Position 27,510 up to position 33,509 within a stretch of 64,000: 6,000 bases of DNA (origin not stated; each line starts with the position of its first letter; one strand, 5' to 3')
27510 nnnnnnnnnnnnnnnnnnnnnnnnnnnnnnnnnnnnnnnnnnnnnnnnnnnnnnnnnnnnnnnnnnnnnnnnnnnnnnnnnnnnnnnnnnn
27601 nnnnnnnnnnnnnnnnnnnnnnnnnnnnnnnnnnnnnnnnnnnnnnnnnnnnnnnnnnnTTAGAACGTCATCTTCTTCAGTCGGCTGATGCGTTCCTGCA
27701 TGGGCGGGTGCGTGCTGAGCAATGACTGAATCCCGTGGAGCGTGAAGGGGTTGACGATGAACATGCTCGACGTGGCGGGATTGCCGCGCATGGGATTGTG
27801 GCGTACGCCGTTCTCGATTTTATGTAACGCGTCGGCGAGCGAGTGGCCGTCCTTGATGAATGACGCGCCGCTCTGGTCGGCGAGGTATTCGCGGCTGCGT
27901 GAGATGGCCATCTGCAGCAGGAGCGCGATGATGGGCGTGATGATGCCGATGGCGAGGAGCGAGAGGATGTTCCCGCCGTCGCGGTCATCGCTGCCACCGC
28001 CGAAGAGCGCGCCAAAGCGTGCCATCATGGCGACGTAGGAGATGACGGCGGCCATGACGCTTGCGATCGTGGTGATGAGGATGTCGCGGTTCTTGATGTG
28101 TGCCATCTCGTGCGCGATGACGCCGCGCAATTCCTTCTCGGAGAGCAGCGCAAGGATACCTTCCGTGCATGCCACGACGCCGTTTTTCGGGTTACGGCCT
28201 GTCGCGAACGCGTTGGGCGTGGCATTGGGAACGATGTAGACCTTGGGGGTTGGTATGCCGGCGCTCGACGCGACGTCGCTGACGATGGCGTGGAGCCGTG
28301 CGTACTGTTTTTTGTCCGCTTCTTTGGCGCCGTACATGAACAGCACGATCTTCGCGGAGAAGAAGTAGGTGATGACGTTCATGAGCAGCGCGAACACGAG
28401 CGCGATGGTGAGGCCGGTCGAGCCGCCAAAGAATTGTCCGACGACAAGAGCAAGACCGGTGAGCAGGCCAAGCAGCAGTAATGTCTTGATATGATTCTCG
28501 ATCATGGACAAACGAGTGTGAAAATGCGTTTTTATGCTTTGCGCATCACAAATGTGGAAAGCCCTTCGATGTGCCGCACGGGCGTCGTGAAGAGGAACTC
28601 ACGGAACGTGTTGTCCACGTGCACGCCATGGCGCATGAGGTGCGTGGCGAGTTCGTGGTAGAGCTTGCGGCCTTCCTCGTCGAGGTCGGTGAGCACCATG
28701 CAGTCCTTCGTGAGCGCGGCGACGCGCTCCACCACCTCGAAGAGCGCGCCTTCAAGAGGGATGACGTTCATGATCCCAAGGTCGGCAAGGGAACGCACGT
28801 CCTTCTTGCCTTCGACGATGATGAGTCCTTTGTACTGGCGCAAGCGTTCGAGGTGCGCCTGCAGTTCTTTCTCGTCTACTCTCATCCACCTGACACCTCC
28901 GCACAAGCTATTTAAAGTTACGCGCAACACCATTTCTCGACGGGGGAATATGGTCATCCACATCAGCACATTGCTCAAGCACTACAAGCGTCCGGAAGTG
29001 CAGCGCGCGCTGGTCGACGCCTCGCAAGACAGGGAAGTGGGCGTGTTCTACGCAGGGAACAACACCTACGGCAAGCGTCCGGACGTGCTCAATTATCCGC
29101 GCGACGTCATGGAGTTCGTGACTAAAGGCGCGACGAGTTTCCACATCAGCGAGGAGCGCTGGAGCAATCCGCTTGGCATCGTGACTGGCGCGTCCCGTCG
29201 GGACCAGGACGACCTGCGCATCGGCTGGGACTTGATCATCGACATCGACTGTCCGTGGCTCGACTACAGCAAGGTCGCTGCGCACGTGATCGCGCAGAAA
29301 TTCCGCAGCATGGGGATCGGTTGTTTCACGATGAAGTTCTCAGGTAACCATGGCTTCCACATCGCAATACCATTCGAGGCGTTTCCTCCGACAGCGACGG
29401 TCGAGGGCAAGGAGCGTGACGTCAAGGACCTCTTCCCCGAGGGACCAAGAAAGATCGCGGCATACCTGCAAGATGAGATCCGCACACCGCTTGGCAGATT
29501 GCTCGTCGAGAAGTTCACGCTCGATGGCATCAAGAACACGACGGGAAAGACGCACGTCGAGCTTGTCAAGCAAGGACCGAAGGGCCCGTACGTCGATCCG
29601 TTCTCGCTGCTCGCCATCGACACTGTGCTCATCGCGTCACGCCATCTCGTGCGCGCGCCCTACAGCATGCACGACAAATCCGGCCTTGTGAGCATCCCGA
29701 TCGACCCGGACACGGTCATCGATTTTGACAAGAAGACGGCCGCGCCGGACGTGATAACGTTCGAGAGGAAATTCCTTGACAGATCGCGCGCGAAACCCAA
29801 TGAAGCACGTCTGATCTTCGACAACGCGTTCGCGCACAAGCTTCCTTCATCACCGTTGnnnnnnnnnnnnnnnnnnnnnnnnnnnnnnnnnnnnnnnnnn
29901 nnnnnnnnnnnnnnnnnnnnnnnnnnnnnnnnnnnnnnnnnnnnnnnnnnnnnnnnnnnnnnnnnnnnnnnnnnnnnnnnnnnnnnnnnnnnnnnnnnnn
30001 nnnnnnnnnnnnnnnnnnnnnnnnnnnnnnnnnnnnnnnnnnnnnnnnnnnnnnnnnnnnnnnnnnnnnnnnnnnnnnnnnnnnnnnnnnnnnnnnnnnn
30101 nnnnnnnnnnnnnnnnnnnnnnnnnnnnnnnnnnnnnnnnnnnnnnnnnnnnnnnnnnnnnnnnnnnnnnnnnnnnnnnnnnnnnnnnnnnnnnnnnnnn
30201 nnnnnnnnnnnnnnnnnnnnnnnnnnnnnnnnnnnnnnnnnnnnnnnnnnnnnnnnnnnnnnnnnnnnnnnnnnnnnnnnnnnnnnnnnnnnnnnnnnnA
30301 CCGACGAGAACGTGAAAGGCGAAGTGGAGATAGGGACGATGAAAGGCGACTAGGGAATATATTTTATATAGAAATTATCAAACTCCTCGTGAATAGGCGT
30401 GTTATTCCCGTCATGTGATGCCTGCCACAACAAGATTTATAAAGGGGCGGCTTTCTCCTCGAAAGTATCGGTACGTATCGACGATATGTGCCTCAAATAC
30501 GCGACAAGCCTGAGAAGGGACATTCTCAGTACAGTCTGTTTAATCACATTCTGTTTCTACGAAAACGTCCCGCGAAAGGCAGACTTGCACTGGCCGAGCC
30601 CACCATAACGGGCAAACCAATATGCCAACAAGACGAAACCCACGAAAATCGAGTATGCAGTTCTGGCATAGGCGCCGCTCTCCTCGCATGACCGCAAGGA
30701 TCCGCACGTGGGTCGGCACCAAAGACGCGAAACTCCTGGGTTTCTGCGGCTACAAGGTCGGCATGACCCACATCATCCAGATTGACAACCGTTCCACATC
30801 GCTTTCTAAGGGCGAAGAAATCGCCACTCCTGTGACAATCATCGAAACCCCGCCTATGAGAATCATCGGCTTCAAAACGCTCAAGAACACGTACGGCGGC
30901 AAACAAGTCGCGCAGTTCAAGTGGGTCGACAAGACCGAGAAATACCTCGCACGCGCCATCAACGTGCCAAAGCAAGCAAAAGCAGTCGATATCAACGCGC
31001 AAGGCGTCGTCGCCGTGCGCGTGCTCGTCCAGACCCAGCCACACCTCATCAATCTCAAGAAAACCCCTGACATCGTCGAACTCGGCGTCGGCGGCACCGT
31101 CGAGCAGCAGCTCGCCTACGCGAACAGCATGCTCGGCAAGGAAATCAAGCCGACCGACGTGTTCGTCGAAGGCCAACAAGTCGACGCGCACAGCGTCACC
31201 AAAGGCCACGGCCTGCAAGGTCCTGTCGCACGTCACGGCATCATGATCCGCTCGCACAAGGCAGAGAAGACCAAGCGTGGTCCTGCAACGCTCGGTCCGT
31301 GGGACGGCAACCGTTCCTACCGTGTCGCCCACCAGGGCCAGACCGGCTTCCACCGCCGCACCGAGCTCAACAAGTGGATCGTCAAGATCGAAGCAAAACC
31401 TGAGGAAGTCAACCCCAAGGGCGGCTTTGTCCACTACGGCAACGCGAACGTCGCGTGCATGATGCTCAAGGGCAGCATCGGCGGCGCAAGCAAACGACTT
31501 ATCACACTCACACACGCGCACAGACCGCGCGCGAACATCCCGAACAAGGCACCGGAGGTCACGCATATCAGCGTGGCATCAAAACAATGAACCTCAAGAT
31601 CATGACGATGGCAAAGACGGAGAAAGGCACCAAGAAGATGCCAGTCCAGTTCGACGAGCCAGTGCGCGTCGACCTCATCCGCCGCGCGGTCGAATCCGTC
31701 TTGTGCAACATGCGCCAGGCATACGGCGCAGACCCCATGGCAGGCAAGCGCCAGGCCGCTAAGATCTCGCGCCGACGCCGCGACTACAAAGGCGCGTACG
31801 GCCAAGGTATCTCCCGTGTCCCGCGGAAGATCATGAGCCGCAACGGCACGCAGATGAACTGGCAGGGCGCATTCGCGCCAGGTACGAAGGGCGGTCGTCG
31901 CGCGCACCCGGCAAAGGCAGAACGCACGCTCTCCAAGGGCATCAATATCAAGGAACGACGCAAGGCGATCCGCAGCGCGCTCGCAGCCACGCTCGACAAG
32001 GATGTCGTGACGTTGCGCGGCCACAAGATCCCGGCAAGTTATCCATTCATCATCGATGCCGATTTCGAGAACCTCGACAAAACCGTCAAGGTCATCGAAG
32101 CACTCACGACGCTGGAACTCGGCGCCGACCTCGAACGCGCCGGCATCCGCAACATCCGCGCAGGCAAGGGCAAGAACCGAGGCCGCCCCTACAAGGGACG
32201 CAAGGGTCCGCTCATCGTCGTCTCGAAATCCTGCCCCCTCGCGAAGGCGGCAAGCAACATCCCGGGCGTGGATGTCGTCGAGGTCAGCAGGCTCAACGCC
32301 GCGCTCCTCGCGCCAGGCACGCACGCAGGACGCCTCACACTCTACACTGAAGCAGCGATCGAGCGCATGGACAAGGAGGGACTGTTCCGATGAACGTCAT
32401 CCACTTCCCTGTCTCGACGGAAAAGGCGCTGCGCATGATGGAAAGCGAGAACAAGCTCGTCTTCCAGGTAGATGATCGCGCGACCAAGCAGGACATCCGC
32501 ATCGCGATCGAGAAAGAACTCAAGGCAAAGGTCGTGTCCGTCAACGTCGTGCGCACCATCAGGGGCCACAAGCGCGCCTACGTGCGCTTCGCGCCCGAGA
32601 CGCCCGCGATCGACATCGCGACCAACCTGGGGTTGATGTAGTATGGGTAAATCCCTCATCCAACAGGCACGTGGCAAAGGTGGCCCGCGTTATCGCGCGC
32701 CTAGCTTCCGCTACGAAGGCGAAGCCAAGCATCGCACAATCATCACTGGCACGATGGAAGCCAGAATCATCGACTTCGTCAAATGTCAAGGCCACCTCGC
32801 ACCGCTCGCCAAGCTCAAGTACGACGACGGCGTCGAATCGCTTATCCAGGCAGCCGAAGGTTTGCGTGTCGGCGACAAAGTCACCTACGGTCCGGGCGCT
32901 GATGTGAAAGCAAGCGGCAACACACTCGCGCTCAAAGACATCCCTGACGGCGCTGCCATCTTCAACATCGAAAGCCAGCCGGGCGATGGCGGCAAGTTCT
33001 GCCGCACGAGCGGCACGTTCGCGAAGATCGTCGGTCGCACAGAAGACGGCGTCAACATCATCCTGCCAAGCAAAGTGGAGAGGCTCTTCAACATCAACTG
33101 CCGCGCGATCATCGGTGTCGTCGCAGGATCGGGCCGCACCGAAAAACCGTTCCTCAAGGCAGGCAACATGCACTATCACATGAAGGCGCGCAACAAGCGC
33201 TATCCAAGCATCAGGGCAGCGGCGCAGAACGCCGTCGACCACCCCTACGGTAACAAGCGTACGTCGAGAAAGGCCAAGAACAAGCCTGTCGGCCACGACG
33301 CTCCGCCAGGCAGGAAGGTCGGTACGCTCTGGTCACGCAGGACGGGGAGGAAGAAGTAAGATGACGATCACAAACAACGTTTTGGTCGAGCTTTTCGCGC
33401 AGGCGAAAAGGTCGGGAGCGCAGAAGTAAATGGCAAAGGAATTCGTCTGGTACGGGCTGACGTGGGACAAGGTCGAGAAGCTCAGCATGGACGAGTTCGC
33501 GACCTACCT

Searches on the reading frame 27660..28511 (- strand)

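Call 11: search_protein_families(library=pfam, proteins=[window:27660-28511:-])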
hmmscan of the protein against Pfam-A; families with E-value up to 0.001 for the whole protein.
window:27660-28511:- (283 aa): 2 families
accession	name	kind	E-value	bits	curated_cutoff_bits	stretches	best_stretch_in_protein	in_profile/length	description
PF01435.24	Peptidase_M48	-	4.3e-38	131.4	20.3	1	68-281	2-185/186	Peptidase family M48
PF05569.17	Peptidase_M56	-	0.00098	18.8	31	0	109-154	175-219/296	BlaR1 peptidase M56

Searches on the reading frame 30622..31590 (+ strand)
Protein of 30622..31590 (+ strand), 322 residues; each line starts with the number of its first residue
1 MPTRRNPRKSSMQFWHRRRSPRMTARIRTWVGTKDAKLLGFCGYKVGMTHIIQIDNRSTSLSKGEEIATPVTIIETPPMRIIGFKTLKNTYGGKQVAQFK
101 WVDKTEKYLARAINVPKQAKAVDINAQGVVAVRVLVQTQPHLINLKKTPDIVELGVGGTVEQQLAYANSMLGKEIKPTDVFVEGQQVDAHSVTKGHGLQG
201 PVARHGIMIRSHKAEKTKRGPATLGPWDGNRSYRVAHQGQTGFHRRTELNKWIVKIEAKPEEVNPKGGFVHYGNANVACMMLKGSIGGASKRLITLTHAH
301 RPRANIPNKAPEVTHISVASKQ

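Call 11: search_protein_families(library=pfam, proteins=[window:30622-31590:+])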
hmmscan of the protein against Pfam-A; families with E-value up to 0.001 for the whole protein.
window:30622-31590:+ (322 aa): 1 family
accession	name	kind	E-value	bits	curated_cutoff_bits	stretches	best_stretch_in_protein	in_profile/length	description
PF00297.29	Ribosomal_L3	-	9.2e-59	199.7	22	1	1-321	1-367/369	Ribosomal protein L3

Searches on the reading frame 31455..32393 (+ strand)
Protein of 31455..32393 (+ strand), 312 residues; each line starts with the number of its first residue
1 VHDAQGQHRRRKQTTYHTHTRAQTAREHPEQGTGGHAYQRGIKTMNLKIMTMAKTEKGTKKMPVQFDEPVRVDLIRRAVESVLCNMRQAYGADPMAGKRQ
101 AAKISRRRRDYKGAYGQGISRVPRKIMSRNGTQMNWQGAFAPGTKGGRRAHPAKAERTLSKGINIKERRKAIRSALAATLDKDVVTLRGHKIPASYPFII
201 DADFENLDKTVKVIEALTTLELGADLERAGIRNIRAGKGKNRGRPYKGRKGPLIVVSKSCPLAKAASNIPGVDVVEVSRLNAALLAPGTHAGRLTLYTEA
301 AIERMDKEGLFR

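Call 11: search_protein_families(library=pfam, proteins=[window:31455-32393:+])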
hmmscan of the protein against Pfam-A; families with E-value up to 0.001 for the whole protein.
window:31455-32393:+ (312 aa): 1 family
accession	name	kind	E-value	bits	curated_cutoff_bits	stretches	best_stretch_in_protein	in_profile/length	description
PF00573.27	Ribosomal_L4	-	6e-31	108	25.8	1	65-307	7-189/190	Ribosomal protein L4/L1 family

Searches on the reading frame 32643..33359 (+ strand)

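Call 11: search_protein_families(library=pfam, proteins=[window:32643-33359:+])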
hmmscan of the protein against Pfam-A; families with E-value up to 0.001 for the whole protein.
window:32643-33359:+ (238 aa): 1 family
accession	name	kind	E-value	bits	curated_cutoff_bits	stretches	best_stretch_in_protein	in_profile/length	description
PF03947.24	Ribosomal_L2_C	-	7.3e-36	123.4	33.7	1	91-216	2-122/126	Ribosomal Proteins L2, C-terminal domain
